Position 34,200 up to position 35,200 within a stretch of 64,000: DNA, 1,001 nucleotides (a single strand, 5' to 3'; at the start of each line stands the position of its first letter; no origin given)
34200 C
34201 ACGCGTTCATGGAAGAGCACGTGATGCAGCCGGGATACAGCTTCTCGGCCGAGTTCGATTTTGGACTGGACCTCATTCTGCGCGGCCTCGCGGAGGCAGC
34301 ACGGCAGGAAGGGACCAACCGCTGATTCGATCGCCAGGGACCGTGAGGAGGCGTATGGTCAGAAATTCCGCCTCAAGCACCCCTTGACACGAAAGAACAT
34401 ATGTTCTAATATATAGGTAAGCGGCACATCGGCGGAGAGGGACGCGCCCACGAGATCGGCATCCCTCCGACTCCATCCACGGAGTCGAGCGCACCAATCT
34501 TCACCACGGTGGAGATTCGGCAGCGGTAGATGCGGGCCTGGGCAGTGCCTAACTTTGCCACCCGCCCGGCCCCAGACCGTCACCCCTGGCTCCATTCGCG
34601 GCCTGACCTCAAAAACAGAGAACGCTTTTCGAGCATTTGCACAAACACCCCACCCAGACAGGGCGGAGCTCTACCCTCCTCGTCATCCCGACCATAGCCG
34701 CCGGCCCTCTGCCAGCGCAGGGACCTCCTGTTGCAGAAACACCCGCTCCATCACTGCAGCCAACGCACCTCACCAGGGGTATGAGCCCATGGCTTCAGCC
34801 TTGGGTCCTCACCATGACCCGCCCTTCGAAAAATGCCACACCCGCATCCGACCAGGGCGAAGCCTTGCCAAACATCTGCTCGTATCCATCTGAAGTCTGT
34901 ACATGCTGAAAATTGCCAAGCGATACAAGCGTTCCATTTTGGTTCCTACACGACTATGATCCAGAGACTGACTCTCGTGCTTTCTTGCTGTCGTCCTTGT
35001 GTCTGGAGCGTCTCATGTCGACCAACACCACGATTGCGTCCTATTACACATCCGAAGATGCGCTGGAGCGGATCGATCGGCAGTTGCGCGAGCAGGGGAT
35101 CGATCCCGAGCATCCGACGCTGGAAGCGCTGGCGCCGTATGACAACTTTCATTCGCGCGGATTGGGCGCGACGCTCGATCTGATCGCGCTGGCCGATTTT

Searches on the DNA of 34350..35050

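Call 34: search_rna_families(source=window, start=34350, end=35050, threshold=evalue, max_evalue=10, show_alignments=3)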
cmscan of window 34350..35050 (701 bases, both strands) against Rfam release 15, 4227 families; matches with E-value up to 10: 3.
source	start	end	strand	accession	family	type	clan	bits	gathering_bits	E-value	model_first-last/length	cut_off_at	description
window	34775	34805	-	RF01687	Acido-Lenti-1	Gene; sRNA;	-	16.8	37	0.31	1-46/46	no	Acido-Lenti-1 RNA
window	34751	34799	-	RF03855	MIR5241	Gene; miRNA;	-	15.8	85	4.8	1-75/75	no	MIR5241 microRNA precursor family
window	34724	34810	-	RF02133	HOXB13-AS1_2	Gene; lncRNA;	-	10.9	40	8.8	1-81/81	no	HOXB13 antisense RNA 1 conserved region 2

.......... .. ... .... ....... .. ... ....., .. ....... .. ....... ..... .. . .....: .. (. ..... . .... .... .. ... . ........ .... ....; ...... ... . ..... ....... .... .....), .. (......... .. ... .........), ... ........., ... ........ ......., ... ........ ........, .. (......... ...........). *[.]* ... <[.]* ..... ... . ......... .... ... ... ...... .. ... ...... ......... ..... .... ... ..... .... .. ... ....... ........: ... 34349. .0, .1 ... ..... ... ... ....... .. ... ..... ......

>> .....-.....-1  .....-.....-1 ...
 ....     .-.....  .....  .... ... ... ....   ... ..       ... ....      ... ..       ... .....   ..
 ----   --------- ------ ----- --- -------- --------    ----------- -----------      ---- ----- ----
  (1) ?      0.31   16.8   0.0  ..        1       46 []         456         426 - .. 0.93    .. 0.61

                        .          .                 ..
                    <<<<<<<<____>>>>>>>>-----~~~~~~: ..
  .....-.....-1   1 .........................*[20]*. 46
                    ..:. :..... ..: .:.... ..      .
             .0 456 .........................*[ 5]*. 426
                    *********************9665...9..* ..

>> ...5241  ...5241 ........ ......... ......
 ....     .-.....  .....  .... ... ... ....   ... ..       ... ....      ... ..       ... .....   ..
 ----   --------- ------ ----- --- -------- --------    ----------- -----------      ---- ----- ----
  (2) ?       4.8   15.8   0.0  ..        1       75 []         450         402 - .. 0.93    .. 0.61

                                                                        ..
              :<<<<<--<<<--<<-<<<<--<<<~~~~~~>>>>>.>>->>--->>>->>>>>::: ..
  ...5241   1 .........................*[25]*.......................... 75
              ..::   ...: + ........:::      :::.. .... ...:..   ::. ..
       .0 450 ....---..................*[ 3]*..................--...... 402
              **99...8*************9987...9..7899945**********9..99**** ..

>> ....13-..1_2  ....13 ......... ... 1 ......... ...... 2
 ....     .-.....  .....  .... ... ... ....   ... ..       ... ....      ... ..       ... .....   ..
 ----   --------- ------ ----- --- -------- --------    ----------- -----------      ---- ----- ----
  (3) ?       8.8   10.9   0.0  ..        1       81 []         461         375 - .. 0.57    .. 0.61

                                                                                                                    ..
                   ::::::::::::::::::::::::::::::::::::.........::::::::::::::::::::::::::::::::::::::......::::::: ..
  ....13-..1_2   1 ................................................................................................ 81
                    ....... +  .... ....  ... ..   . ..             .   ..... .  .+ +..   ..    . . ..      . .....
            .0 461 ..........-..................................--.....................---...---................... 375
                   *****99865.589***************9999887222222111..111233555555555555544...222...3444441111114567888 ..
